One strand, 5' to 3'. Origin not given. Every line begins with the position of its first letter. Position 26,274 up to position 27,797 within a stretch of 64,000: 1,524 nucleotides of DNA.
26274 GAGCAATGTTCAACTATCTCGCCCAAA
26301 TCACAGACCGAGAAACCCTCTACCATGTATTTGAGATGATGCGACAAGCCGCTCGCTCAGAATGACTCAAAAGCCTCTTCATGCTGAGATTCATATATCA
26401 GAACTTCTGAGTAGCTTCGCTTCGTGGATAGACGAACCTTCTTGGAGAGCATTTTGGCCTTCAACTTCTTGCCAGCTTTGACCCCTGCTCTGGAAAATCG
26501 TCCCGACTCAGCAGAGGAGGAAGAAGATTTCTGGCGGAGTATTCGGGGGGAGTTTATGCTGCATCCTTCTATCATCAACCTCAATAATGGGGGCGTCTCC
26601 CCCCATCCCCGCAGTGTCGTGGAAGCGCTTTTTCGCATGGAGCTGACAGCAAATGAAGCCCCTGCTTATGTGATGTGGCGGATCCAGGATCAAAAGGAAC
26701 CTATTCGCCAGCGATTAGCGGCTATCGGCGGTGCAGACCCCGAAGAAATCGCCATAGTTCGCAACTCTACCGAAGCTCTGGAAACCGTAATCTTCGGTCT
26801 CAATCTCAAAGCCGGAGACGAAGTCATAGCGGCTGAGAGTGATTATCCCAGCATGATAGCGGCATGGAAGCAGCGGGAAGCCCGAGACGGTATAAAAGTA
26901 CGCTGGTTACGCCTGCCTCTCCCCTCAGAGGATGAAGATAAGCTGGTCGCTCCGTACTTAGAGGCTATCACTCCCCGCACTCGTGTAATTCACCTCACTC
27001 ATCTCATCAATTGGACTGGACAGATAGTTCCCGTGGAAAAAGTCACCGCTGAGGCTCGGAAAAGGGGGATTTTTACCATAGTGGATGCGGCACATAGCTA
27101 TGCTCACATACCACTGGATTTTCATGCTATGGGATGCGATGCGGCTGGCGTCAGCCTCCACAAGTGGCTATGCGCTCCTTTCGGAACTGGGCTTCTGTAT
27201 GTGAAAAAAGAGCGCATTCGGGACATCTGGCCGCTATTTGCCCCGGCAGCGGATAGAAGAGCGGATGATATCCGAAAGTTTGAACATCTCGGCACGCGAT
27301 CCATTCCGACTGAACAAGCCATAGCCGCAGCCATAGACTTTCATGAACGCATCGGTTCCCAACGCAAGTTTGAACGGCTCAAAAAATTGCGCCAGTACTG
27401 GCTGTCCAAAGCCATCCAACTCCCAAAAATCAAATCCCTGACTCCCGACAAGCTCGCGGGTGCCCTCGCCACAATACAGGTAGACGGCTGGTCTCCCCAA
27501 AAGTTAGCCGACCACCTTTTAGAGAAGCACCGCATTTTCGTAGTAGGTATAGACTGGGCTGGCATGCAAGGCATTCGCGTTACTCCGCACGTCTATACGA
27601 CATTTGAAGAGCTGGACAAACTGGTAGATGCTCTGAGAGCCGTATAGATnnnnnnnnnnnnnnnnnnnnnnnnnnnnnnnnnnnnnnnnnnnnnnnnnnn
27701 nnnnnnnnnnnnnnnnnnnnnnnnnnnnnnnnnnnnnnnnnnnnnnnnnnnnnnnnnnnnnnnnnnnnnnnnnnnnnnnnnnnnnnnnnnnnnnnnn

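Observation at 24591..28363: Predicted periplasmic cluster: LysM protein, SDR, Tat-exported class-V PLP enzyme and M23 peptidase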

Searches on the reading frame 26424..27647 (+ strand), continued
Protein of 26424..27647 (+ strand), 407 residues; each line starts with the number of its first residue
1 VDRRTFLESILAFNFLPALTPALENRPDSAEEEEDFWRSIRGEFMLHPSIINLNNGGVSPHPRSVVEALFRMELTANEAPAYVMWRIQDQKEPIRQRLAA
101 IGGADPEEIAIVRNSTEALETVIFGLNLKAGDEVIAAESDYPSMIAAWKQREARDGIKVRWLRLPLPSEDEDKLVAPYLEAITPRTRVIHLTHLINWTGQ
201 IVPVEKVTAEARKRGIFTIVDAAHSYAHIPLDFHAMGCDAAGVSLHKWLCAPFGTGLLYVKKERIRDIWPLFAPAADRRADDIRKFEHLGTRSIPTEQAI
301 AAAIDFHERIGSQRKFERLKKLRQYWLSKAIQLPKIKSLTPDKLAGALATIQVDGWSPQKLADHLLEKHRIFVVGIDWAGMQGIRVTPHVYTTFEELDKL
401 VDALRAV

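Call 53: find_encoding_contigs(protein=P0001, flank=10000, max_places=3)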
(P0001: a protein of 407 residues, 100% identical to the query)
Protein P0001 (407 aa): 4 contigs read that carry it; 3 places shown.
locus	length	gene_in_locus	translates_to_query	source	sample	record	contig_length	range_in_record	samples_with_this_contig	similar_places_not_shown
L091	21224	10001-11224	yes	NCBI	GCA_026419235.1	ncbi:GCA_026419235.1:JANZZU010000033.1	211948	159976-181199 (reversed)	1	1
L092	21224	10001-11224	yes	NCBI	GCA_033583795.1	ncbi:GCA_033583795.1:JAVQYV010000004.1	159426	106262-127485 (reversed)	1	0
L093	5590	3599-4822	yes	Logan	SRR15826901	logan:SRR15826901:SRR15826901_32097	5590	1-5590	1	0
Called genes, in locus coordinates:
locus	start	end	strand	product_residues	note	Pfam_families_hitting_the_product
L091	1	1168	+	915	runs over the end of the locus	PF00801:PKD, PF18911:PKD_4, PF13585:CHU_C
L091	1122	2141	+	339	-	PF11751:PorP_SprF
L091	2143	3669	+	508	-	PF00989:PAS, PF08448:PAS_4 (weak), PF13426:PAS_9, PF08447:PAS_3, PF07228:SpoIIE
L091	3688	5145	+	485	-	PF07837:FTCD_N, PF02971:FTCD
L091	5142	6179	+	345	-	PF04613:LpxD, PF25084:LbH_EIF2B (weak), PF25087:GMPPB_C, PF00132:Hexapep, PF25084:LbH_EIF2B (weak)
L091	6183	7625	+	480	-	PF03331:LpxC, PF22817:ApeP-like (weak), PF07977:FabA, PF22818:ApeI-like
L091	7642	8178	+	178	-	PF00005:ABC_tran, PF02463:SMC_N (faint), PF13304:AAA_21 (faint)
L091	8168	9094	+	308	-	PF07608:DUF1571, PF01476:LysM, PF07608:DUF1571 (weak)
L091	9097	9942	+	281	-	PF00106:adh_short, PF08659:KR (weak), PF13561:adh_short_C2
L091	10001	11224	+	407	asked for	PF00155:Aminotran_1_2 (faint), PF00266:Aminotran_5, PF01053:Cys_Met_Meta_PP (weak), PF01041:DegT_DnrJ_EryC1 (faint)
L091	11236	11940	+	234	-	PF01551:Peptidase_M23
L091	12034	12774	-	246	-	PF00215:OMPdecase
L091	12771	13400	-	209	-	PF03548:LolA, PF16584:LolA_2 (weak), PF17131:TP_0789-like (weak)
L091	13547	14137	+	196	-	PF13568:OMP_b-brl_2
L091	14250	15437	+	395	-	PF00009:GTP_EFTU, PF03144:GTP_EFTU_D2, PF03143:GTP_EFTU_D3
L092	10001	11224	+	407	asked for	PF00155:Aminotran_1_2 (faint), PF00266:Aminotran_5, PF01053:Cys_Met_Meta_PP (weak), PF01041:DegT_DnrJ_EryC1 (faint)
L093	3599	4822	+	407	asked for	PF00155:Aminotran_1_2 (faint), PF00266:Aminotran_5, PF01053:Cys_Met_Meta_PP (weak), PF01041:DegT_DnrJ_EryC1 (faint)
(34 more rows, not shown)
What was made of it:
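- Checked: Gaps between the genes are 2, 58 and 2 nt. With NCBI's M23 start the last gap is 11 nt (call 53).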

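Call 54: search_protein_families(library=pfam, proteins=[L022:7297-8190:+, L017:3241-5889:-, L017:7321-8658:+, L046:5395-5931:+, L007:7245-7613:-, L028:7193-8713:+, L046:7327-8859:+, L008:7155-9305:+, L046:4836-5189:-], max_evalue=0.0001)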
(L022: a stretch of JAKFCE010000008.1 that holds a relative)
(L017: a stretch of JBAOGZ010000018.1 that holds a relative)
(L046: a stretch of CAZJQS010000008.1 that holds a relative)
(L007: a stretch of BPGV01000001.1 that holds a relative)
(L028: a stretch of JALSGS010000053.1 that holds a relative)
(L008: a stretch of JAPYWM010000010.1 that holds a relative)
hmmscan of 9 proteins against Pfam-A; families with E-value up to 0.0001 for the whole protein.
L022:7297-8190:+ (297 aa): 1 family
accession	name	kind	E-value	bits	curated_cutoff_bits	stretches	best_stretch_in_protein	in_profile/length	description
PF03575.23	Peptidase_S51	-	1.1e-18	68.1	23.9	1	40-225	20-202/206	Peptidase family S51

L017:3241-5889:- (882 aa): 8 families
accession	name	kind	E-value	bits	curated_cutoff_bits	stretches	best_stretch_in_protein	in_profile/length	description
PF18921.5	Cyanophycin_syn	-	7e-45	152.1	27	1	25-139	2-114/115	Cyanophycin synthase-like N-terminal domain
PF08245.18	Mur_ligase_M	-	1.8e-22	80.7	24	1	489-699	1-199/200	Mur ligase middle domain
PF08443.16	RimK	-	2.5e-11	44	21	1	217-321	2-106/188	RimK-like ATP-grasp domain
PF02222.28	ATP-grasp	-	2.3e-09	37.6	27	1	225-300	2-77/179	ATP-grasp domain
PF02875.26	Mur_ligase_C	-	2.4e-09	38.5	28.4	1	727-849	1-120/127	Mur ligase, glutamate ligase domain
PF07478.18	Dala_Dala_lig_C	-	9.4e-08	32.2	24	1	243-312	26-94/204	D-ala D-ala ligase C-terminus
PF02786.22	CPSase_L_D2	-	1.9e-05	24.8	19.8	1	218-302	1-92/211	Carbamoyl-phosphate synthase L chain, ATP binding domain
PF02655.19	ATP-grasp_3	-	7.4e-05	23.3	23.2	0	217-322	2-92/160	ATP-grasp domain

L017:7321-8658:+ (445 aa): 2 families
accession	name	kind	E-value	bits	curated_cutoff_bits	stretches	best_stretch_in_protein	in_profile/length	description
PF13520.12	AA_permease_2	-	3.8e-38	132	27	1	10-424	1-420/427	Amino acid permease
PF00324.27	AA_permease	-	4.1e-24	85.6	24.6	1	16-411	3-419/470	Amino acid permease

L046:5395-5931:+ (178 aa): 1 family
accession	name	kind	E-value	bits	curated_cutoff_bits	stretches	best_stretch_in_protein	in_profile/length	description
PF25589.1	DUF7935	-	7.7e-51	172.4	27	1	8-173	3-168/171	Family of unknown function (DUF7935)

L007:7245-7613:- (122 aa): 1 family
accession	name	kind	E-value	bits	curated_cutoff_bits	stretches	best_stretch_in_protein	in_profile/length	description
PF09345.15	SiaC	-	7.8e-14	51.8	24.5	1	8-103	4-100/120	SiaC family regulatory phosphoprotein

L028:7193-8713:+ (506 aa): 1 family
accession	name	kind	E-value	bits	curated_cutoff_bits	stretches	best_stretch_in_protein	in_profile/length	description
PF00450.28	Peptidase_S10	-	3.9e-20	73.1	21.9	1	60-474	12-373/420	Serine carboxypeptidase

L046:7327-8859:+ (510 aa): 2 families
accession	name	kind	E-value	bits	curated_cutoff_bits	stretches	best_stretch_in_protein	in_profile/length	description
PF00144.29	Beta-lactamase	-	1.8e-68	231.6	27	1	30-362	5-317/329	Beta-lactamase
PF11954.13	DUF3471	-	4.8e-20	72.3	29.3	1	407-506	4-101/103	Domain of unknown function (DUF3471)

L008:7155-9305:+ (716 aa): 3 families
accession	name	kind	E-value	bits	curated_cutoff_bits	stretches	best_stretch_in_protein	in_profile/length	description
PF12437.13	GSIII_N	-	1e-63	214.2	25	1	24-179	3-160/160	Glutamine synthetase type III N terminal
PF18318.6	Gln-synt_C-ter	-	1.1e-37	128.8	22.7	1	509-623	2-116/118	Glutamine synthetase C-terminal domain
PF00120.29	Gln-synt_C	-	4.2e-17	62.7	24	1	201-353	20-168/344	Glutamine synthetase, catalytic domain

L046:4836-5189:- (117 aa): 1 family
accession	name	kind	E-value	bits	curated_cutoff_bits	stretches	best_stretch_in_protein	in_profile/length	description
PF01521.26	Fe-S_biosyn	-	7e-15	55.7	26.3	1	12-112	3-109/110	Iron-sulphur cluster biosynthesis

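Call 70: search_protein_representatives(protein=window:26424-27647:+)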
Query: 407 residues. Proteins with E-value up to 0.001 (for the whole library): 20239; up to 1e-10: 7773; up to 1e-30: 858. The best 150 are listed.
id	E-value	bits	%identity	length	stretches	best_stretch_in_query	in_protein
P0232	5.9e-123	426.8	50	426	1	15-406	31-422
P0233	2.2e-119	415.1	49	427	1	29-404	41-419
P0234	3.5e-115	401.2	48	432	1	29-407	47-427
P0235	2.1e-113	395.4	49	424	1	25-405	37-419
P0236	5.5e-112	390.7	47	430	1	26-406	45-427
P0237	1.6e-108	379.3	46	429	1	22-404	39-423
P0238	5.7e-108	377.5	46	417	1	13-405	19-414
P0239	1.4e-105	369.6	47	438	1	30-405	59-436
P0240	3.1e-105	368.5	44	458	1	29-404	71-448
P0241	2.4e-103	362.2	46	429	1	28-406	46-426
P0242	9.8e-103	360.2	47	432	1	26-407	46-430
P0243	3.1e-100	352.0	43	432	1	29-404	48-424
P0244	1.6e-99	349.6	45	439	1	20-404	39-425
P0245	1.1e-98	346.9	45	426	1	29-405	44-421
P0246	1.2e-98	346.8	44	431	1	30-404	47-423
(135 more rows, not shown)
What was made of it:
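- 26424..27647 (+): Class-V (fold-type I) PLP enzyme of a large, uncharacterised, mostly Tat-signal-bearing family. Schiff-base Lys247 is at 27162-27164. It has no desulfurase cysteine. There are 858 50%-cluster representatives at E<=1e-30 (call 70).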

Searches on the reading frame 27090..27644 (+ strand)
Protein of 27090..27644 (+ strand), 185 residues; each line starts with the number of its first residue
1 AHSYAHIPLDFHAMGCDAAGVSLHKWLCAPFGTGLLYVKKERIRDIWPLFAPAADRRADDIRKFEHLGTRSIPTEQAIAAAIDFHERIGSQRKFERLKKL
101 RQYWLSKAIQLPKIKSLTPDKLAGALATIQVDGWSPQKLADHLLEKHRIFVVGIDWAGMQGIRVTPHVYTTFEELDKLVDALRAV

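Call 25: search_solved_structures(query=window:27090-27644:+, max_evalue=0.001, show_alignments=5)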
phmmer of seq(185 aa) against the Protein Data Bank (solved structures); distinct sequences matched with E-value up to 0.001: 22.
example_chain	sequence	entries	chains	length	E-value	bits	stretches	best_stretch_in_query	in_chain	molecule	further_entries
5hh9_A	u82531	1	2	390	2.2e-11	47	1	5-182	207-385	PvdN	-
5i90_A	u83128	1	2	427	2.7e-11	46.8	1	5-182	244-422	PvdN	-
7e6a_A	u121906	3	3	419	1.5e-10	44.3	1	2-183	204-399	Cysteine desulfurase SufS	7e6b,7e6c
5j8q_A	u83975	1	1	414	1.5e-10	44.3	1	2-183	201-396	Cysteine desulfurase SufS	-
5xt5_A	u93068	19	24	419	1.6e-10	44.2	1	2-183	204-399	Cysteine desulfurase SufS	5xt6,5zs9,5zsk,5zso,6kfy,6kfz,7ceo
7ceq_A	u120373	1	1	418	1.6e-10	44.2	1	2-183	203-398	Cysteine desulfurase SufS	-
7cer_A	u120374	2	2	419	1.6e-10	44.2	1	2-183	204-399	Cysteine desulfurase SufS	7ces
7e6d_A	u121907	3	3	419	3.8e-10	43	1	2-183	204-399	Cysteine desulfurase SufS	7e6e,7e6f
1elq_A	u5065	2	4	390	4.5e-08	36.2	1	2-180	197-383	L-CYSTEINE/L-CYSTINE C-S LYASE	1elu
1n2t_A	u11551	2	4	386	3e-07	33.5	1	2-180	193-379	L-cysteine/cystine lyase C-DES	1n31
1t3i_A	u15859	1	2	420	4.4e-07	33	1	3-134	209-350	Probable cysteine desulfurase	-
4q76_A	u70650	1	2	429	7.2e-07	32.3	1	3-151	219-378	Cysteine desulfurase 2, chloroplastic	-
4q75_A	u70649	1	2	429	7.4e-07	32.3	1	3-151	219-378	Cysteine desulfurase 2, chloroplastic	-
8irk_A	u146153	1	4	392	2.1e-06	30.8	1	14-183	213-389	Probable hercynylcysteine sulfoxide lyase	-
8iry_A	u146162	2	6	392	2.1e-06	30.8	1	14-183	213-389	Probable hercynylcysteine sulfoxide lyase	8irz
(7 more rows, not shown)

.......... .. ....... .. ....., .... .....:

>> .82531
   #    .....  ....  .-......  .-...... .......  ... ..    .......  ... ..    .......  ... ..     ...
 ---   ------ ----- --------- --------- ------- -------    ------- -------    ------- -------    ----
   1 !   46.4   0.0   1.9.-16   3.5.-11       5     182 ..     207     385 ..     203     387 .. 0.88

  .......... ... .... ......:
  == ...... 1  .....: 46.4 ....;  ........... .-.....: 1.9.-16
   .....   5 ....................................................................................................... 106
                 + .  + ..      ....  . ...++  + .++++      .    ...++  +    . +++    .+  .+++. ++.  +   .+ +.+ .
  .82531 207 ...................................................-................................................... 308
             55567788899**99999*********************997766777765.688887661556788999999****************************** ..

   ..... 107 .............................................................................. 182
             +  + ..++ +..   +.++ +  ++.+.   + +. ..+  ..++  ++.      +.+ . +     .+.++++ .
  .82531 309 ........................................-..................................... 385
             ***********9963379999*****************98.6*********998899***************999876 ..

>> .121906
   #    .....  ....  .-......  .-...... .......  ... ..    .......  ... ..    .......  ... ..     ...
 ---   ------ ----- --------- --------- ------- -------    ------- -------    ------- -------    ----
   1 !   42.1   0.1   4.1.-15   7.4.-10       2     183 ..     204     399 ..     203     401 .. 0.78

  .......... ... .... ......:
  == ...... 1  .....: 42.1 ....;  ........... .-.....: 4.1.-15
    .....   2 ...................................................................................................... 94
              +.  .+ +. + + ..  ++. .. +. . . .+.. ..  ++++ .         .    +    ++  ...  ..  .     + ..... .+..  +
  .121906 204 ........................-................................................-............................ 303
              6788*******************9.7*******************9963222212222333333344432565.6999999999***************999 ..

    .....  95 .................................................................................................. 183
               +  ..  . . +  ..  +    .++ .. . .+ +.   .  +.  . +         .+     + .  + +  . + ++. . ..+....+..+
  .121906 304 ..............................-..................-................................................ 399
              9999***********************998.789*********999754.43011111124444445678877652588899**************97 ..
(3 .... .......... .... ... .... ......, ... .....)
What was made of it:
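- On SufS-type cysteine desulfurase (TIGR01979): The loop is 7 residues shorter (call 25).
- Closest known: SufS/CsdA group-II cysteine desulfurases. Different: The catalytic Cys (HHCAQ loop) aligns with Ile371, and the loop is 7 residues shorter (call 25).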
